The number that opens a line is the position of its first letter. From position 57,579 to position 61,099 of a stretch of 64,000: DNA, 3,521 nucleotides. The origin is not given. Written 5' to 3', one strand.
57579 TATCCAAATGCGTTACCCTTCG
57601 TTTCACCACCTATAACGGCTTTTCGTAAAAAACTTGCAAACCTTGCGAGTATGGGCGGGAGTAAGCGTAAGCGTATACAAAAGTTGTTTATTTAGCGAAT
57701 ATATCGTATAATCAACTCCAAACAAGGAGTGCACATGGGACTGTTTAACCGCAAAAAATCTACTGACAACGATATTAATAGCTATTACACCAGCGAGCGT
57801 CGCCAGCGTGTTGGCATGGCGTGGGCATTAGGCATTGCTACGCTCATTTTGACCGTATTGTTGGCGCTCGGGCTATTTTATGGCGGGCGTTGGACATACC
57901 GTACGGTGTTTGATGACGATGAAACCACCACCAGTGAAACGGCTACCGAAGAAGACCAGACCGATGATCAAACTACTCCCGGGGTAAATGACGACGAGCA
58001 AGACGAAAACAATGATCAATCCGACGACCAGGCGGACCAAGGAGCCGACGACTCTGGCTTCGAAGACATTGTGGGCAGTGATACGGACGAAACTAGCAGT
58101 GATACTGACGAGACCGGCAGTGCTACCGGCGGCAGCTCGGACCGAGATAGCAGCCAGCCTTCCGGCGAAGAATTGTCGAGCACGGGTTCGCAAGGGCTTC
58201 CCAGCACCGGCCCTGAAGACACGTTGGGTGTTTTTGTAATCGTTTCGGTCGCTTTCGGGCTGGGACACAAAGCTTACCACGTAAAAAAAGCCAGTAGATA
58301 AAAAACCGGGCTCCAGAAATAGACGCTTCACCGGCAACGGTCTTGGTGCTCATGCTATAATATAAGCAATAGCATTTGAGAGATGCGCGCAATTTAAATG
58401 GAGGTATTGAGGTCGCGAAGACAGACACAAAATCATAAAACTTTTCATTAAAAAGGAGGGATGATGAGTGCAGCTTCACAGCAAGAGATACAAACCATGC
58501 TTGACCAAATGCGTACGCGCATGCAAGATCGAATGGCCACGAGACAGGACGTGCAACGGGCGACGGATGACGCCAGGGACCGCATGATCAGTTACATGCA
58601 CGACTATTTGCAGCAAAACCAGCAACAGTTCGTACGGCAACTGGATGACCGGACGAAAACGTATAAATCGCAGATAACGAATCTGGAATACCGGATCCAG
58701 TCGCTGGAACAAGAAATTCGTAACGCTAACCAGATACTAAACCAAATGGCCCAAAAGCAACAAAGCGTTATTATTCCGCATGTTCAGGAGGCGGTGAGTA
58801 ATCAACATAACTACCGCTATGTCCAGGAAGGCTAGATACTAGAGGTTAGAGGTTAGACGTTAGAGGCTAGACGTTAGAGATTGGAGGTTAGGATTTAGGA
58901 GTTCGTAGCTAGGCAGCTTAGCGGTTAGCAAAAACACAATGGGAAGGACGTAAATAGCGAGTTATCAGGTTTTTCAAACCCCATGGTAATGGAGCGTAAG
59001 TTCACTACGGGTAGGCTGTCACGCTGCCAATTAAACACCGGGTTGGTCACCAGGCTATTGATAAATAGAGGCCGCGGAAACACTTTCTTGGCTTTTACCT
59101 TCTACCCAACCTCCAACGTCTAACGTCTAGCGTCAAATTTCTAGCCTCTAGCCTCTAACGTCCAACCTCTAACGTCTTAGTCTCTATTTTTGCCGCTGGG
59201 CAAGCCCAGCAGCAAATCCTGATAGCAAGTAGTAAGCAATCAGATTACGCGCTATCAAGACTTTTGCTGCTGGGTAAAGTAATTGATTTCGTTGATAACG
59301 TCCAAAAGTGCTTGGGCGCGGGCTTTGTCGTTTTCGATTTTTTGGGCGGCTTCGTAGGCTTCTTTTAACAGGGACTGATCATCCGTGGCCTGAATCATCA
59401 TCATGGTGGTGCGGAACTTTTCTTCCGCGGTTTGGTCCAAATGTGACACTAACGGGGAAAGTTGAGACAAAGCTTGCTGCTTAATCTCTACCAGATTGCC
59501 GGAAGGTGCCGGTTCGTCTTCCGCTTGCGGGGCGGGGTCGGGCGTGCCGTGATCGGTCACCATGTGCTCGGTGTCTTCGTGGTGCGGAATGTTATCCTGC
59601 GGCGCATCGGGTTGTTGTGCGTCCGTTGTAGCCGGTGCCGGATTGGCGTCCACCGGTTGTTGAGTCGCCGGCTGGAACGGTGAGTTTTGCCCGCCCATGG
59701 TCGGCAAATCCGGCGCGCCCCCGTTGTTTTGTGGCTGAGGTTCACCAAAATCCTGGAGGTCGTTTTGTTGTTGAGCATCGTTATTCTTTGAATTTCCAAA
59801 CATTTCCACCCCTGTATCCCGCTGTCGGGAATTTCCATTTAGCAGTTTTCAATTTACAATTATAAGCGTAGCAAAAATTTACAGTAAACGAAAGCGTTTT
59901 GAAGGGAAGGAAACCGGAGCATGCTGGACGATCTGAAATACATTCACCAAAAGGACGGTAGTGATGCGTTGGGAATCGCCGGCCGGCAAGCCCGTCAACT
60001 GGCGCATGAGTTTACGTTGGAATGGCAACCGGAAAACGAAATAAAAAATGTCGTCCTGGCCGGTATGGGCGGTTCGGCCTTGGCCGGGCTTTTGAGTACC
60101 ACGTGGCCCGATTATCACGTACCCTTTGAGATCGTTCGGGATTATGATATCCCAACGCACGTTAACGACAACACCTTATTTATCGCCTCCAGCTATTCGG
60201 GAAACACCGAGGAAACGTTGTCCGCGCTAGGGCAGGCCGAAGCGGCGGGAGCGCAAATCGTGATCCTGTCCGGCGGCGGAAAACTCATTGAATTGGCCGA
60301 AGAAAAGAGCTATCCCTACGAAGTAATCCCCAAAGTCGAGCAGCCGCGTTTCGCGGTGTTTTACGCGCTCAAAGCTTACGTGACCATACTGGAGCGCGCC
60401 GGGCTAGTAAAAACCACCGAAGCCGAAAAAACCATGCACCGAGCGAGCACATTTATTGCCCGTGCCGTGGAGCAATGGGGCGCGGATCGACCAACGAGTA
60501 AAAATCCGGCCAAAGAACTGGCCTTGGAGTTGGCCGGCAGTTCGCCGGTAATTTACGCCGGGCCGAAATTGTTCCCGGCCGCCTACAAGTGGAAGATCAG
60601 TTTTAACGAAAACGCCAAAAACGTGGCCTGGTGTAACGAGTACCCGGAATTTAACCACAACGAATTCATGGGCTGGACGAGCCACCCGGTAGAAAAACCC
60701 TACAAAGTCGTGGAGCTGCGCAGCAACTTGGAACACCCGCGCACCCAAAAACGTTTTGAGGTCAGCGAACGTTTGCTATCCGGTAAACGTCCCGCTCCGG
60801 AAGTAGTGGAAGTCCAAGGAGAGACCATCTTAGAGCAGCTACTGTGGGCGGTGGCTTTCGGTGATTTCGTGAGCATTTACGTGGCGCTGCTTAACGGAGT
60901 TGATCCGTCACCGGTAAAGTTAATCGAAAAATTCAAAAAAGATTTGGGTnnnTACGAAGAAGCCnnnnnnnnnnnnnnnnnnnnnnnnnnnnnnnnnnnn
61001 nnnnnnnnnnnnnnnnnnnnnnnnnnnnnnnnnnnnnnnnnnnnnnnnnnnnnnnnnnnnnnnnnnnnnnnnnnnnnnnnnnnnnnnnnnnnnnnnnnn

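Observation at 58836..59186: Heptamer-armed inverted repeat with a 168-bp non-coding cargo (possible ncRNA or decayed cassette)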

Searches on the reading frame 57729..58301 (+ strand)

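Call 25: search_protein_families(library=ncbifam, proteins=[window:57729-58301:+], max_evalue=0.01)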
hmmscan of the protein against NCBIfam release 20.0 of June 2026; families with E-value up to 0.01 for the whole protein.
window:57729-58301:+ (190 aa): 1 family
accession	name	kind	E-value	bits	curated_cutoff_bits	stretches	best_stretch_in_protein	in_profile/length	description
NF041422.1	VirB10_subf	subfamily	0.0057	16.3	400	1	36-143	57-169/404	VirB10/TraB/TrbI family type IV secretion system protein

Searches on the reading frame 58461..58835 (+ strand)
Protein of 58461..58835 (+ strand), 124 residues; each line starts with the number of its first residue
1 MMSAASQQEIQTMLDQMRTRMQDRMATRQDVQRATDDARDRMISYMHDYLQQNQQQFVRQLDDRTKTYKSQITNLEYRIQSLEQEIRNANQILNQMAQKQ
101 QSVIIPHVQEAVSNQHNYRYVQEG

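Call 20: find_encoding_contigs(protein=window:58461-58835:+, flank=10000, max_places=10)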
Protein window:58461-58835:+ (124 aa): no gene with exactly this product is on record in the collection.

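Call 25: search_protein_families(library=ncbifam, proteins=[window:58461-58835:+], max_evalue=0.01)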
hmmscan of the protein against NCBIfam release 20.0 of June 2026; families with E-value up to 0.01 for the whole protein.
window:58461-58835:+ (124 aa): 3 families
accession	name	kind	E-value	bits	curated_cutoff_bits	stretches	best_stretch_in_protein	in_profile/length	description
NF045487.1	ASRP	equivalog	0.0003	19.5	300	1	5-104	310-410/593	archaea-specific SMC-related protein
NF052320.1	Cbp1_fam_LP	subfamily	0.0075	15.8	90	1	7-117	53-165/286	Cbp1 family collagen-binding glycoprotein adhesin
TIGR02169.1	SMC_prok_A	equivalog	0.0077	13.9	729.4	1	7-116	698-805/1165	chromosome segregation protein SMC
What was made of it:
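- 58461..58835 (+): Upstream host gene (124-aa coiled-coil protein; NCBI calls it U5L95_02190, 123 aa from the second Met). Its stop codon TAG (58833-58835) is also the first three bases of the left arm. Weak SMC-like coiled-coil hits only (call 25).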

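Call 33: find_homologous_proteins(query=window:58461-58832:+, max_evalue=0.00001)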
Query window:58461-58832:+ (124 aa): 11 proteins with E <= 0.00001 among 12 candidates.
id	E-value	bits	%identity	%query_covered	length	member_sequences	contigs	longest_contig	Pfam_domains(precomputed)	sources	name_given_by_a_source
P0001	7.5e-68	243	100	99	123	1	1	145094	-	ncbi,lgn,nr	ncbi:MAG: hypothetical protein U5L95_02190 [Candidatus Saccharibacteria bacterium]|nr:hypothetical p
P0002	1.3e-50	188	77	98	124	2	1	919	-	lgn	-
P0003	1.9e-45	171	68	99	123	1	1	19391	-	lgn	-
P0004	3.2e-44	167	67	99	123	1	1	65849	-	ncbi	-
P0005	2.5e-42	161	73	90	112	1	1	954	-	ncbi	-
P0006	1.8e-41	159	64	98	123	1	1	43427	-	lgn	-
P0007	2.7e-40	155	65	96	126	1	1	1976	-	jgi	jgi:uncharacterized protein YceH (UPF0502 family)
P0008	1.2e-36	143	59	98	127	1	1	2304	-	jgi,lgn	jgi:uncharacterized protein YceH (UPF0502 family)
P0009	1.4e-34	136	55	99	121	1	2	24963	-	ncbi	-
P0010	2.8e-32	129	58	93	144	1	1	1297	-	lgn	-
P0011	4.2e-25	106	70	62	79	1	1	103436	-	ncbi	-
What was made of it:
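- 58461..58835 (+): Exact match to P0001 (call 33).
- Tried and rejected: Exact look-up of the 124-aa protein: failed because NCBI calls the gene from the second Met (calls 20, 33).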

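Call 34: find_encoding_contigs(protein=P0001, flank=3000, max_places=5)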
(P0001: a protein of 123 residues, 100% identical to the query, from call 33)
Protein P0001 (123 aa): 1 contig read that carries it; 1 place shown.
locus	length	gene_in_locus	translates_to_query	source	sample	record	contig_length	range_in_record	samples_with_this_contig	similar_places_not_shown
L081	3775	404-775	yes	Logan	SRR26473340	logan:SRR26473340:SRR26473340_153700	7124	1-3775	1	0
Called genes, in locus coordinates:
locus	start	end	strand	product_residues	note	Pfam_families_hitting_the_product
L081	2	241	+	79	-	?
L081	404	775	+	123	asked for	-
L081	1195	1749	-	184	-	-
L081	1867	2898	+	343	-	PF10432:bact-PGI_C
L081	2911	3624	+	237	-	PF02585:PIG-L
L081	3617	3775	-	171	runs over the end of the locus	PF01864:CarS-like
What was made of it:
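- Neither ORF was called as a gene in the Logan annotation (call 34).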

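Call 35: find_encoding_contigs(protein=P0002, flank=3000, max_places=5)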
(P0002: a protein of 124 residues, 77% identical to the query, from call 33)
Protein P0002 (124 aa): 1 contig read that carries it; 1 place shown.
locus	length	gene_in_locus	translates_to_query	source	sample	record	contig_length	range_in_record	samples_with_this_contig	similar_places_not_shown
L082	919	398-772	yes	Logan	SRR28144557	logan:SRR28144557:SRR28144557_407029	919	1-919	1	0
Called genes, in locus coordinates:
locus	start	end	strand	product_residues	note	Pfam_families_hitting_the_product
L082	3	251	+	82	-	?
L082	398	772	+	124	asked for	-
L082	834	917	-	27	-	?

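Call 36: find_encoding_contigs(protein=P0003, flank=3000, max_places=5)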
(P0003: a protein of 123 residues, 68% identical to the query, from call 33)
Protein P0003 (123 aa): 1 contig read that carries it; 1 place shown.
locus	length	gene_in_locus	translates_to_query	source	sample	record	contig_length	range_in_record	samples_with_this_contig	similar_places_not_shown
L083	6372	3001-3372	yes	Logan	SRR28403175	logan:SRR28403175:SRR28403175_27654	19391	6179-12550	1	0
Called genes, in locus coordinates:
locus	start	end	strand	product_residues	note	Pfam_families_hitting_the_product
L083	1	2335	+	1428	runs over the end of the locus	PF13415:Beta-prop_FBX42 (faint), PF01344:Kelch_1 (faint), PF07646:Kelch_2 (faint), PF24981:Beta-prop_ATRN-LZTR1 (faint), PF25210:Kelch_FKB95 (faint), PF24681:Kelch_KLHDC2_KLHL20_DRC7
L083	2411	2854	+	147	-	-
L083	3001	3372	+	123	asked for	-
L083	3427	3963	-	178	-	-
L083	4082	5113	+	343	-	PF10432:bact-PGI_C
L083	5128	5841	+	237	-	PF02585:PIG-L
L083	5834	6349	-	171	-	PF01864:CarS-like, PF01148:CTP_transf_1 (weak)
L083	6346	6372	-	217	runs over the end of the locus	PF02811:PHP (weak)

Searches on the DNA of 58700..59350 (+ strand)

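Call 8: search_rna_families(source=window, start=58700, end=59350, threshold=evalue, max_evalue=10, show_alignments=3)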
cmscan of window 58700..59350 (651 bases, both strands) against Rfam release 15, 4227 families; matches with E-value up to 10: 1.
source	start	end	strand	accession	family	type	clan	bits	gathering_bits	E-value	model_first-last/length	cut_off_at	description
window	59203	59276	-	RF00850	mir-259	Gene; miRNA;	-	19.9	50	0.2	1-78/78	no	mir-259 microRNA precursor family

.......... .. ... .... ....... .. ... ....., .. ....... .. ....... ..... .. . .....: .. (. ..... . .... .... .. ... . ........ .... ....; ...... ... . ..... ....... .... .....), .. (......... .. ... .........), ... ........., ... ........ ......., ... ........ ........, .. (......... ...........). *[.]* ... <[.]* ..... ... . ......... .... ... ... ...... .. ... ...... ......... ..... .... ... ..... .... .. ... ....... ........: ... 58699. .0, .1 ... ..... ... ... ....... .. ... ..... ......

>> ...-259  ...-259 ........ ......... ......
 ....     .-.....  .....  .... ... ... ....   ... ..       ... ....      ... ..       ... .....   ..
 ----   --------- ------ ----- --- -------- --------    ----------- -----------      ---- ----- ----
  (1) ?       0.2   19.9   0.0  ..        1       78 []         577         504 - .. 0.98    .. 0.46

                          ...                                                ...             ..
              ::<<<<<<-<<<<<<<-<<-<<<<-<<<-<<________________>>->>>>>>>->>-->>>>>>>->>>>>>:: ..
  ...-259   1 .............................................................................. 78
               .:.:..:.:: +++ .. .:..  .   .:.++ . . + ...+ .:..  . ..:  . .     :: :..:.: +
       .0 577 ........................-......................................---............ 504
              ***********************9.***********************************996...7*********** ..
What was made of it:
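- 59187..59276 (.): A T5 run directly after the right arm, then nested hairpins (59189-59201/59204-59216 and 59205-59216/59263-59274). They overlap the 3' end of the convergent gene. This stretch is probably what remains of the shared terminator region. It lies outside the element. The only Rfam hit is a chance mir-259 match at E = 0.2 (call 8).
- No Rfam family reaches even E<=10 (call 8).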

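Call 45: search_dna_similar(query=window:58900-59110:+, collection=phages, mode=distant, max_evalue=0.01)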
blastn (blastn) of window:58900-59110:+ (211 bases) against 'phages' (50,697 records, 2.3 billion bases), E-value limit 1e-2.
No match.

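Call 46: search_dna_similar(query=window:58900-59110:+, collection=plasmids, mode=distant, max_evalue=0.01)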
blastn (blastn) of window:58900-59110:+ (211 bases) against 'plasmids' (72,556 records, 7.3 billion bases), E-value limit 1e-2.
No match.

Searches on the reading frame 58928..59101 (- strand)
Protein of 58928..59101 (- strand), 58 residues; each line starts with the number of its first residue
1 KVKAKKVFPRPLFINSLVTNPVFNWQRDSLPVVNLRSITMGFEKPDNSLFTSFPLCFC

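Call 42: search_protein_families(library=pfam, proteins=[window:58928-59101:-], max_evalue=10)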
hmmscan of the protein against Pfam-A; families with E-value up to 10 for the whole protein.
seq(58 aa): 0 families

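Call 44: find_homologous_proteins(query=window:58928-59101:-, max_evalue=0.1)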
Query window:58928-59101:-: no candidate shares three 5-residue words with the query. No homologue found.
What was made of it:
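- The word search found no candidate for the minus-frame peptide (call 44).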

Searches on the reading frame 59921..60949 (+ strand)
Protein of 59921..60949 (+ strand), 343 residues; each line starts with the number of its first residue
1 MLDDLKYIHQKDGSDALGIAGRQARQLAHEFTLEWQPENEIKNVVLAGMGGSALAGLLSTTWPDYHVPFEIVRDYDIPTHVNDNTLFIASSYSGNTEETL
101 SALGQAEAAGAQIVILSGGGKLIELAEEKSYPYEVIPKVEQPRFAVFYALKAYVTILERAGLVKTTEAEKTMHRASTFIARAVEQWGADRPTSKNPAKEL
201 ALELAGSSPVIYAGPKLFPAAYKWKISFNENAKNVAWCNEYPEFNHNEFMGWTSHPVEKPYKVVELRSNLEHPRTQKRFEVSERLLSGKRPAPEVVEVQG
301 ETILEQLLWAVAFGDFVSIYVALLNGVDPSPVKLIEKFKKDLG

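Call 21: find_related_loci(query=window:59921-60949:+, collection=genome_contigs, flank=10000)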
Query window:59921-60949:+ (343 aa) in genome_contigs; peptide patterns used: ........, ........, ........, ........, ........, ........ (x = any residue, [..] = any of these).
494 stretches matched a pattern; 216 encode a relative of the query (tblastn E <= 1e-3); the best 80 are kept; 80 distinct loci.
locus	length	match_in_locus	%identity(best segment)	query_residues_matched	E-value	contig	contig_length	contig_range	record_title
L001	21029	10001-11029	83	1-343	0e+0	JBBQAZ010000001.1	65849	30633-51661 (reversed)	MAG: Candidatus Saccharimonadales bacterium isolate Co_metawrap_1416 Cmw_1416_k141_17609002_length_65849_cov_9.0000, who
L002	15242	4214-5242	82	1-343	0e+0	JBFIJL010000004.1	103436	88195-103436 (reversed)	MAG: Candidatus Saccharimonadales bacterium isolate Mix_sand11.2021.09.Z.84 k141_3090529_length_103436_cov_20.9848, whol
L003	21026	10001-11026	69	1-342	4e-165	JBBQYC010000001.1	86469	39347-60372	MAG: Candidatus Saccharimonadales bacterium isolate Co_metawrap_2145 Cmw_2145_k141_11416109_length_86469_cov_12.8342, wh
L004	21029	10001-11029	68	1-342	1e-164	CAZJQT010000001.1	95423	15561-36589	MAG TPA_asm: uncultured Candidatus Saccharibacteria bacterium isolate SRP200132_co1_487 genome assembly, contig: NODE_25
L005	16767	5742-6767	70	1-342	3e-164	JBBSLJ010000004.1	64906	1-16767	MAG: Candidatus Saccharimonadales bacterium isolate metawrap_LS4_6 metawrap_LS4_6_K_1619551_L_64906_cov_14.7875, whole g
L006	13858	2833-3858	66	1-342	1e-158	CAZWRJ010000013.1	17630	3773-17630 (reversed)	MAG TPA_asm: uncultured Candidatus Saccharibacteria bacterium isolate SRP200132_co2_25 genome assembly, contig: NODE_259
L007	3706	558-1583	65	1-343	3e-160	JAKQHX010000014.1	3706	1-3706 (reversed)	MAG: bacterium isolate USDE_metabat.59 k141_1024047, whole genome shotgun sequence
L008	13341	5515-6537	66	1-342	2e-154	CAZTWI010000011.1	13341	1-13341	MAG TPA_asm: uncultured Candidatus Saccharibacteria bacterium isolate SRP344714_co2_155 genome assembly, contig: NODE_12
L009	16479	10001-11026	66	1-343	1e-153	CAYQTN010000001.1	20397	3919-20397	MAG TPA_asm: uncultured Candidatus Saccharibacteria bacterium isolate SRP319275_co1_160 genome assembly, contig: NODE_27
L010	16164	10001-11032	65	1-342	1e-153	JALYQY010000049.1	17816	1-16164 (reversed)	MAG: bacterium isolate MDV bin75 SD1454-56_k127_640578, whole genome shotgun sequence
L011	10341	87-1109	65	1-342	5e-153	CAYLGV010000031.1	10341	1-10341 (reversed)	MAG TPA_asm: uncultured Candidatus Saccharibacteria bacterium isolate SRP296810_co1_372 genome assembly, contig: NODE_81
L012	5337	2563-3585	65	1-342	4e-154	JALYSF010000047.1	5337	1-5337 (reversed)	MAG: bacterium isolate MDV bin108 SD1456_NODE_5478_length_5337_cov_1.121305, whole genome shotgun sequence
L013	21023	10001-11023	65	1-342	3e-152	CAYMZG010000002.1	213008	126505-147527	MAG TPA_asm: uncultured Candidatus Saccharibacteria bacterium isolate SRP298887_co1_121 genome assembly, contig: NODE_13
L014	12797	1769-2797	63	1-342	2e-151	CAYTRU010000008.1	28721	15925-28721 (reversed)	MAG TPA_asm: uncultured Candidatus Saccharibacteria bacterium isolate SRP200132_co1_594 genome assembly, contig: NODE_27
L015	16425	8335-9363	63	1-343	3e-150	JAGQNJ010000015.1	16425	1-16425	MAG: Candidatus Saccharibacteria bacterium isolate HKST-UBA65 NODE_15_length_16425_cov_3.449474, whole genome shotgun se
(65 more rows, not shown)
